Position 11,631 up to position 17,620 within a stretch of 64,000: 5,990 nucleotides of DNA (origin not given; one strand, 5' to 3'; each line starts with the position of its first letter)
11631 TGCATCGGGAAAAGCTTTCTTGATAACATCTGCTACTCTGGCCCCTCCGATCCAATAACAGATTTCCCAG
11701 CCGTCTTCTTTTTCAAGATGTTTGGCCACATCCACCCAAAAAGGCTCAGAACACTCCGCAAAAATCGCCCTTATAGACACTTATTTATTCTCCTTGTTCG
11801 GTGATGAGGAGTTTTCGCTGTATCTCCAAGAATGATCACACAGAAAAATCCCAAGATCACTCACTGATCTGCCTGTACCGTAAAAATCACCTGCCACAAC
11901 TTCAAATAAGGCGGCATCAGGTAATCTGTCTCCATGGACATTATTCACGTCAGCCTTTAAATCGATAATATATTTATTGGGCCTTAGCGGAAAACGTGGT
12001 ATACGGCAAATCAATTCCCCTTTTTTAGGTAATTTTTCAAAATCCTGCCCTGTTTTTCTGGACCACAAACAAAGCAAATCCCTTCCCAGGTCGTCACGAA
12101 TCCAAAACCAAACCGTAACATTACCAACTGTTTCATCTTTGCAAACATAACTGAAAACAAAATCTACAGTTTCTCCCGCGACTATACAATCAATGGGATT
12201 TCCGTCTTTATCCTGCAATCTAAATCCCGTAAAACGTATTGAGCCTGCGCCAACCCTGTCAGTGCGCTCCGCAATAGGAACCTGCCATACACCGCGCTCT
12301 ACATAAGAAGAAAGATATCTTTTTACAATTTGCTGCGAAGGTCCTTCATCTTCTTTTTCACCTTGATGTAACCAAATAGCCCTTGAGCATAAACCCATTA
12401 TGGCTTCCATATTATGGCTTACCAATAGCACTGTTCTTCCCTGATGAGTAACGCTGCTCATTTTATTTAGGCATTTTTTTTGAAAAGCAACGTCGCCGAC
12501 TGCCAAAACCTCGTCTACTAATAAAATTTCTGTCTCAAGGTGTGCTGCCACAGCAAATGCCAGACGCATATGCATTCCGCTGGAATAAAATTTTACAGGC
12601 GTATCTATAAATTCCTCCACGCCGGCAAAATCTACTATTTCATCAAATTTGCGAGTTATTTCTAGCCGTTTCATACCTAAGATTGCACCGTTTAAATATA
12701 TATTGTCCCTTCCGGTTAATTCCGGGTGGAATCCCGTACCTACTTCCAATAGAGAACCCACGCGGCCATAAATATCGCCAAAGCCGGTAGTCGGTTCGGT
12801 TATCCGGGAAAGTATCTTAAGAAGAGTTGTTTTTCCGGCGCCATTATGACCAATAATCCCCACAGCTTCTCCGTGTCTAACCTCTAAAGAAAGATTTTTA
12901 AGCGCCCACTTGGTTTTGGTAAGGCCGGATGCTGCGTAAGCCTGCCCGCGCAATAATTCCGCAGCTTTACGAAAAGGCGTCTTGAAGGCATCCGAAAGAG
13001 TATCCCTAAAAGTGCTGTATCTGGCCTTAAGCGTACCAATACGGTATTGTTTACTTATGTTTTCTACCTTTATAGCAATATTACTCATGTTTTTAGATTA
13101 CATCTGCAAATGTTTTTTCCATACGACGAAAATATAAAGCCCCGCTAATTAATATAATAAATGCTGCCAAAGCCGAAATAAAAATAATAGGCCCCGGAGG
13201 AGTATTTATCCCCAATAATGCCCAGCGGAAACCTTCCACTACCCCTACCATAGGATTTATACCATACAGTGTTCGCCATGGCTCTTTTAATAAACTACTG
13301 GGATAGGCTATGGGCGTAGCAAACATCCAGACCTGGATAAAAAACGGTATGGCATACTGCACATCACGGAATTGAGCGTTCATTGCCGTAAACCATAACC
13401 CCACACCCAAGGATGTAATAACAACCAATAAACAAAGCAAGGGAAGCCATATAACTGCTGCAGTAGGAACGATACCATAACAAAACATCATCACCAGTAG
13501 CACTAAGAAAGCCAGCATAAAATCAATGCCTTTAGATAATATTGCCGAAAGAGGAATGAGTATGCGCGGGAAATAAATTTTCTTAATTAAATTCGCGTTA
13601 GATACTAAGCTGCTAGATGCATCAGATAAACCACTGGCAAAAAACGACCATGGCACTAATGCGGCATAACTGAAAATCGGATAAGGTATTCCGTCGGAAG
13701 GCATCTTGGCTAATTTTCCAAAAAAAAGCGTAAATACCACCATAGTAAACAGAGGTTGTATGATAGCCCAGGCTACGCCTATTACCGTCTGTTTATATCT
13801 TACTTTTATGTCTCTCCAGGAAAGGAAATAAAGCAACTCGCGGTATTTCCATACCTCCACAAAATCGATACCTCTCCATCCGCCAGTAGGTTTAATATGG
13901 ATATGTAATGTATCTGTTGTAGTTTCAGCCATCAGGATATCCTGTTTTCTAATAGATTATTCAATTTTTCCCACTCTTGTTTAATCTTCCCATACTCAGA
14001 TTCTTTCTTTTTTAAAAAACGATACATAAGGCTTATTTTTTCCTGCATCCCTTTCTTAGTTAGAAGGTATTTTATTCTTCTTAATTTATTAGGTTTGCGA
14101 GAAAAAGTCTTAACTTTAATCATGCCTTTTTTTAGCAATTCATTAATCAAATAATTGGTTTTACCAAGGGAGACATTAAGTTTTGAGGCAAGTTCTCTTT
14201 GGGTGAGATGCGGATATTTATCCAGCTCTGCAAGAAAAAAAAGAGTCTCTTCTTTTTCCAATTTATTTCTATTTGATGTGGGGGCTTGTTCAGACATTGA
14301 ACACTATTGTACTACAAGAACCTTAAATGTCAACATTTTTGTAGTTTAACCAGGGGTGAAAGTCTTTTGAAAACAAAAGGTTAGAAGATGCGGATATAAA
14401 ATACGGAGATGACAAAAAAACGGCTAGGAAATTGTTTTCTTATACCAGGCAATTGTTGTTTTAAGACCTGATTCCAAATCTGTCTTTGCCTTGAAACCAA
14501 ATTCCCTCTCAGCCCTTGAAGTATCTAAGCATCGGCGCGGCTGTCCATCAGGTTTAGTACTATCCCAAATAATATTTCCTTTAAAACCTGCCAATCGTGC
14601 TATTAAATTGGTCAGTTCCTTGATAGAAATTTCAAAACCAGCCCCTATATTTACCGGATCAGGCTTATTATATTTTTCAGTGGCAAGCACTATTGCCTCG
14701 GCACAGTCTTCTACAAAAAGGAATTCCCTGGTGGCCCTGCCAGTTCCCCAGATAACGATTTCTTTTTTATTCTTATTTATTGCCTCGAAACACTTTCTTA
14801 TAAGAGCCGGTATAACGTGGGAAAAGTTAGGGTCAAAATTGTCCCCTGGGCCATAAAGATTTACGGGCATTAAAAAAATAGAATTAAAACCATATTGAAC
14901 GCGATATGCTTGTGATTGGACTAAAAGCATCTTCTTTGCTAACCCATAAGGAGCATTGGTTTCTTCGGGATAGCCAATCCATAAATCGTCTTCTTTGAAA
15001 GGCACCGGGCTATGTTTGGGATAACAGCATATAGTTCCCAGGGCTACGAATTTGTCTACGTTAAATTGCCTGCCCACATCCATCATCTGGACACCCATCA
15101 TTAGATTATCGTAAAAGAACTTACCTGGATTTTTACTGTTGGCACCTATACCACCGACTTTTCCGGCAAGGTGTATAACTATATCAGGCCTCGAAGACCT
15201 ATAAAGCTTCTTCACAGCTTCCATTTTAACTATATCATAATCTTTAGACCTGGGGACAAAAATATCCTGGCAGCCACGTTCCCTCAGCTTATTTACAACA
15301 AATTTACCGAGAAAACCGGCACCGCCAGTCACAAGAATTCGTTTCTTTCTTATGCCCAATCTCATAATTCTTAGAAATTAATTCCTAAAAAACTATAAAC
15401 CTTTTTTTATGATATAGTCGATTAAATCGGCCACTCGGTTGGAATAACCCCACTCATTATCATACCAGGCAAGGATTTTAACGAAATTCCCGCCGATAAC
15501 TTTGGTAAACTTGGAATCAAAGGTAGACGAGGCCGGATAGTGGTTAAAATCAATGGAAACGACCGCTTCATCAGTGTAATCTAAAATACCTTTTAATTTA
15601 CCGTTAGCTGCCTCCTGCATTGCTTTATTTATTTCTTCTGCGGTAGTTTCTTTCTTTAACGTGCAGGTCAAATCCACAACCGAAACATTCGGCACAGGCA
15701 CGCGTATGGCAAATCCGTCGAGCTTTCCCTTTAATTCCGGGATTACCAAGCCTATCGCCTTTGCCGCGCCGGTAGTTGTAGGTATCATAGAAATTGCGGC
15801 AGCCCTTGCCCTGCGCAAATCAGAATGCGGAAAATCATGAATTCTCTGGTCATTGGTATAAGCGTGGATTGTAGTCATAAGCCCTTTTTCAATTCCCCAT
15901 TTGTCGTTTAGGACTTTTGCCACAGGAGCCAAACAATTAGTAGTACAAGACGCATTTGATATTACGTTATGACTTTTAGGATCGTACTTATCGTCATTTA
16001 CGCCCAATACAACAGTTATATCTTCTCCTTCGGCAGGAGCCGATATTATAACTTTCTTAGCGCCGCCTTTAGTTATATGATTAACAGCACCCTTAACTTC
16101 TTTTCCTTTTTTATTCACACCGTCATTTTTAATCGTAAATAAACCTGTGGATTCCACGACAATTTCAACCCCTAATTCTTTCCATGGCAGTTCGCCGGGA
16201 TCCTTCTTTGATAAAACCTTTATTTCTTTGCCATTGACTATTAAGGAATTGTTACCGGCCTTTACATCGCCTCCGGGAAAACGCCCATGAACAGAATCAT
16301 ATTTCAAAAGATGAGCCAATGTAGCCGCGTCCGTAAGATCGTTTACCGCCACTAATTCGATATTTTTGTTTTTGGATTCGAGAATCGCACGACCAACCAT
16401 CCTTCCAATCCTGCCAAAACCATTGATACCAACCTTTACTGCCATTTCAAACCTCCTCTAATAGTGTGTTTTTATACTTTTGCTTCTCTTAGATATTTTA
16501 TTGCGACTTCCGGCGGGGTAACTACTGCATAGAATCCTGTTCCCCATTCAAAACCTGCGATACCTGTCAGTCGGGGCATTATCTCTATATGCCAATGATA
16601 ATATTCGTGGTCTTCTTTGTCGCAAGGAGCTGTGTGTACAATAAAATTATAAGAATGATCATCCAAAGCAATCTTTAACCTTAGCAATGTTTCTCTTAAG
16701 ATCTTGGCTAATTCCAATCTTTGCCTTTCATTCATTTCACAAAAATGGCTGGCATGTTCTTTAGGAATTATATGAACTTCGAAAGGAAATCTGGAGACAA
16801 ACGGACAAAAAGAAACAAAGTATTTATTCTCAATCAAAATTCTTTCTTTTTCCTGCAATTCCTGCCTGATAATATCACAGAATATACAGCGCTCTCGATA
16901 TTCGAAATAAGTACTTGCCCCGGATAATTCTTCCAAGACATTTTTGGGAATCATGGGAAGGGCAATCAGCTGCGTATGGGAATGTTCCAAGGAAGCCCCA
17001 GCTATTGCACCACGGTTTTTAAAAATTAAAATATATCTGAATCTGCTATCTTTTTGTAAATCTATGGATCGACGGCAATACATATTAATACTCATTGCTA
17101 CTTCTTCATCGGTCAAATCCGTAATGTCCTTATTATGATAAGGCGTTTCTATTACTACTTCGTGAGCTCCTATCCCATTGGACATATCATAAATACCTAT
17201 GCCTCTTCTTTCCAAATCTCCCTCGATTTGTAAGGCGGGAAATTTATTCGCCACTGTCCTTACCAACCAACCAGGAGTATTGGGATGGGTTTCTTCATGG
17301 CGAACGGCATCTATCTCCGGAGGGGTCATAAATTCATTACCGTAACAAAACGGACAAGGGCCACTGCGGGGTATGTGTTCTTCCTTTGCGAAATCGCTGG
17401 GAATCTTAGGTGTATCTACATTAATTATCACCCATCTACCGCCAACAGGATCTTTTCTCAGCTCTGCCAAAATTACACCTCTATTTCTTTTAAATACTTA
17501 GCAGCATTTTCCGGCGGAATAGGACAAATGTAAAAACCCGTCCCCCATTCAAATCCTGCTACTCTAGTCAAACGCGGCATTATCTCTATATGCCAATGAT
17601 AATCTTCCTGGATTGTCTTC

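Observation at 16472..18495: Tandem GalT paralogs; the upstream copy has the catalytic nucleophile His replaced by Arg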

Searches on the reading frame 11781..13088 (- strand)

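Call 44: search_protein_families(library=pfam, proteins=[window:11781-13088:-], max_evalue=0.00001)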
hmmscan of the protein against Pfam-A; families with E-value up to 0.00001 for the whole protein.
window:11781-13088:- (435 aa): 2 families
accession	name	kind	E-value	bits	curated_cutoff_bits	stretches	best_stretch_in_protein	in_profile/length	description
PF00005.33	ABC_tran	-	1.3e-19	71.6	25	1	63-194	1-135/137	ABC transporter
PF14524.12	Wzt_C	-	1.7e-13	51.2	30.4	1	277-400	3-132/143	Wzt C-terminal domain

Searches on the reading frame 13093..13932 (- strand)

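Call 44: search_protein_families(library=pfam, proteins=[window:13093-13932:-], max_evalue=0.00001)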
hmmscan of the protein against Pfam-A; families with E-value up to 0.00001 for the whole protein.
window:13093-13932:- (279 aa): 1 family
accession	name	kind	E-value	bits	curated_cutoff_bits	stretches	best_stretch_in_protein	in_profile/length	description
PF01061.29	ABC2_membrane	-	5.7e-21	75.5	26.9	1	34-239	3-210/211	ABC-2 type transporter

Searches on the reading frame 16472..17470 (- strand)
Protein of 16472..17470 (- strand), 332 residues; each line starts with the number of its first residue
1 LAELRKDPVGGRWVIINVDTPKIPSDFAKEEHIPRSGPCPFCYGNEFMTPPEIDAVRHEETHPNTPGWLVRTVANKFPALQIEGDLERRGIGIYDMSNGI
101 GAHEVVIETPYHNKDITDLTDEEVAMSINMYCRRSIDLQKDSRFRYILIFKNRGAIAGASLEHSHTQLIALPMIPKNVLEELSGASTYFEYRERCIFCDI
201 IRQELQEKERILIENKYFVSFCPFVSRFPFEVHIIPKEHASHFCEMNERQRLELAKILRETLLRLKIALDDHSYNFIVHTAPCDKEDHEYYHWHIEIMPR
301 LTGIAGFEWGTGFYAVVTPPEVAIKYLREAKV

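Call 3: search_protein_families(library=pfam, proteins=[window:16472-17470:-], max_evalue=0.01)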
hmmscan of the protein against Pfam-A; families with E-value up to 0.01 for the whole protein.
window:16472-17470:- (332 aa): 6 families
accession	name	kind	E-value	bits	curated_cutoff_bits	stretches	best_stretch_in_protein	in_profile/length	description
PF02744.22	GalP_UDP_tr_C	-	1.8e-13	51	29.2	1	186-297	6-119/165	Galactose-1-phosphate uridyl transferase, C-terminal domain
PF16268.10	DUF4921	-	1.9e-11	44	28.5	1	120-319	196-386/425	Domain of unknown function (DUF4921)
PF16285.10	DUF4931_N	-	2.5e-11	44.2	24.1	1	104-171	54-121/124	Domain of unknown function (DUF4931) N-terminal domain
PF01087.27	GalP_UDP_transf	-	1.6e-09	38.9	22.1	1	71-175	76-184/184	Galactose-1-phosphate uridyl transferase, N-terminal domain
PF01230.28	HIT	-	2.7e-07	31.5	21.5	1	206-295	3-92/98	HIT domain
PF19327.4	Ap4A_phos_N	-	0.00014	21.8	23.1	1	148-177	137-166/177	Ap4A phosphorylase N-terminal domain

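Call 4: search_protein_families(library=ncbifam, proteins=[window:16472-17470:-], max_evalue=0.01)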
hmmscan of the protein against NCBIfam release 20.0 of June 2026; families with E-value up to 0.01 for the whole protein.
window:16472-17470:- (332 aa): 3 families
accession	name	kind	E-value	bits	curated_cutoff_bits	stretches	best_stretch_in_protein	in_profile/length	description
NF008724.0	PRK11720.1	equivalog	9.9e-40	136.7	448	1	5-301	13-303/348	UDP-glucose--hexose-1-phosphate uridylyltransferase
TIGR00209.1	galT_1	equivalog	2e-33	115.8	102.1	1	6-302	15-305/349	galactose-1-phosphate uridylyltransferase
NF045834.1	M_plasma_HinT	exception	6.4e-07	30.2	130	1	196-299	1-100/102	histidine triad protein HinT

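Call 41: search_solved_structures(query=window:16472-17470:-, max_evalue=1e-10, show_alignments=5)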
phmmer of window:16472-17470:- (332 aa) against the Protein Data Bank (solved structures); distinct sequences matched with E-value up to 1e-10: 9.
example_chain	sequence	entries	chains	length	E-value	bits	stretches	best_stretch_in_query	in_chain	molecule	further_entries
1z84_A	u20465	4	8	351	1.4e-67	231.4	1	3-330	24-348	galactose-1-phosphate uridyl transferase-like protein | putative galactose-1-phosphate uridyl transferase | Probable galactose-1-phosphate uridyl transferase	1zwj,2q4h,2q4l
2h39_A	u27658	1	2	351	3.4e-66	226.9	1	3-330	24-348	Probable galactose-1-phosphate uridyl transferase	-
6k5z_A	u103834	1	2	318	2.1e-37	132.2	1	4-324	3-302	Galactose-1-phosphate uridylyltransferase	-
6k9z_A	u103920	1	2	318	3.2e-36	128.3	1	4-324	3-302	Galactose-1-phosphate uridylyltransferase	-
1hxp_A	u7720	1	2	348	3.9e-22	82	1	5-303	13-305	HEXOSE-1-PHOSPHATE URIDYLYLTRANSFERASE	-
1hxq_A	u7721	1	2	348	6.9e-22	81.2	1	5-303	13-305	HEXOSE-1-PHOSPHATE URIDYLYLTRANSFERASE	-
1gup_A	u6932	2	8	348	1.7e-20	76.6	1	5-303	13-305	GALACTOSE-1-PHOSPHATE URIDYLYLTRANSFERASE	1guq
5in3_B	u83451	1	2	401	1.2e-17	67.2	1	5-296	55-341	Galactose-1-phosphate uridylyltransferase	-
6gqd_A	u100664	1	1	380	1.3e-17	67.2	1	5-296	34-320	Galactose-1-phosphate uridylyltransferase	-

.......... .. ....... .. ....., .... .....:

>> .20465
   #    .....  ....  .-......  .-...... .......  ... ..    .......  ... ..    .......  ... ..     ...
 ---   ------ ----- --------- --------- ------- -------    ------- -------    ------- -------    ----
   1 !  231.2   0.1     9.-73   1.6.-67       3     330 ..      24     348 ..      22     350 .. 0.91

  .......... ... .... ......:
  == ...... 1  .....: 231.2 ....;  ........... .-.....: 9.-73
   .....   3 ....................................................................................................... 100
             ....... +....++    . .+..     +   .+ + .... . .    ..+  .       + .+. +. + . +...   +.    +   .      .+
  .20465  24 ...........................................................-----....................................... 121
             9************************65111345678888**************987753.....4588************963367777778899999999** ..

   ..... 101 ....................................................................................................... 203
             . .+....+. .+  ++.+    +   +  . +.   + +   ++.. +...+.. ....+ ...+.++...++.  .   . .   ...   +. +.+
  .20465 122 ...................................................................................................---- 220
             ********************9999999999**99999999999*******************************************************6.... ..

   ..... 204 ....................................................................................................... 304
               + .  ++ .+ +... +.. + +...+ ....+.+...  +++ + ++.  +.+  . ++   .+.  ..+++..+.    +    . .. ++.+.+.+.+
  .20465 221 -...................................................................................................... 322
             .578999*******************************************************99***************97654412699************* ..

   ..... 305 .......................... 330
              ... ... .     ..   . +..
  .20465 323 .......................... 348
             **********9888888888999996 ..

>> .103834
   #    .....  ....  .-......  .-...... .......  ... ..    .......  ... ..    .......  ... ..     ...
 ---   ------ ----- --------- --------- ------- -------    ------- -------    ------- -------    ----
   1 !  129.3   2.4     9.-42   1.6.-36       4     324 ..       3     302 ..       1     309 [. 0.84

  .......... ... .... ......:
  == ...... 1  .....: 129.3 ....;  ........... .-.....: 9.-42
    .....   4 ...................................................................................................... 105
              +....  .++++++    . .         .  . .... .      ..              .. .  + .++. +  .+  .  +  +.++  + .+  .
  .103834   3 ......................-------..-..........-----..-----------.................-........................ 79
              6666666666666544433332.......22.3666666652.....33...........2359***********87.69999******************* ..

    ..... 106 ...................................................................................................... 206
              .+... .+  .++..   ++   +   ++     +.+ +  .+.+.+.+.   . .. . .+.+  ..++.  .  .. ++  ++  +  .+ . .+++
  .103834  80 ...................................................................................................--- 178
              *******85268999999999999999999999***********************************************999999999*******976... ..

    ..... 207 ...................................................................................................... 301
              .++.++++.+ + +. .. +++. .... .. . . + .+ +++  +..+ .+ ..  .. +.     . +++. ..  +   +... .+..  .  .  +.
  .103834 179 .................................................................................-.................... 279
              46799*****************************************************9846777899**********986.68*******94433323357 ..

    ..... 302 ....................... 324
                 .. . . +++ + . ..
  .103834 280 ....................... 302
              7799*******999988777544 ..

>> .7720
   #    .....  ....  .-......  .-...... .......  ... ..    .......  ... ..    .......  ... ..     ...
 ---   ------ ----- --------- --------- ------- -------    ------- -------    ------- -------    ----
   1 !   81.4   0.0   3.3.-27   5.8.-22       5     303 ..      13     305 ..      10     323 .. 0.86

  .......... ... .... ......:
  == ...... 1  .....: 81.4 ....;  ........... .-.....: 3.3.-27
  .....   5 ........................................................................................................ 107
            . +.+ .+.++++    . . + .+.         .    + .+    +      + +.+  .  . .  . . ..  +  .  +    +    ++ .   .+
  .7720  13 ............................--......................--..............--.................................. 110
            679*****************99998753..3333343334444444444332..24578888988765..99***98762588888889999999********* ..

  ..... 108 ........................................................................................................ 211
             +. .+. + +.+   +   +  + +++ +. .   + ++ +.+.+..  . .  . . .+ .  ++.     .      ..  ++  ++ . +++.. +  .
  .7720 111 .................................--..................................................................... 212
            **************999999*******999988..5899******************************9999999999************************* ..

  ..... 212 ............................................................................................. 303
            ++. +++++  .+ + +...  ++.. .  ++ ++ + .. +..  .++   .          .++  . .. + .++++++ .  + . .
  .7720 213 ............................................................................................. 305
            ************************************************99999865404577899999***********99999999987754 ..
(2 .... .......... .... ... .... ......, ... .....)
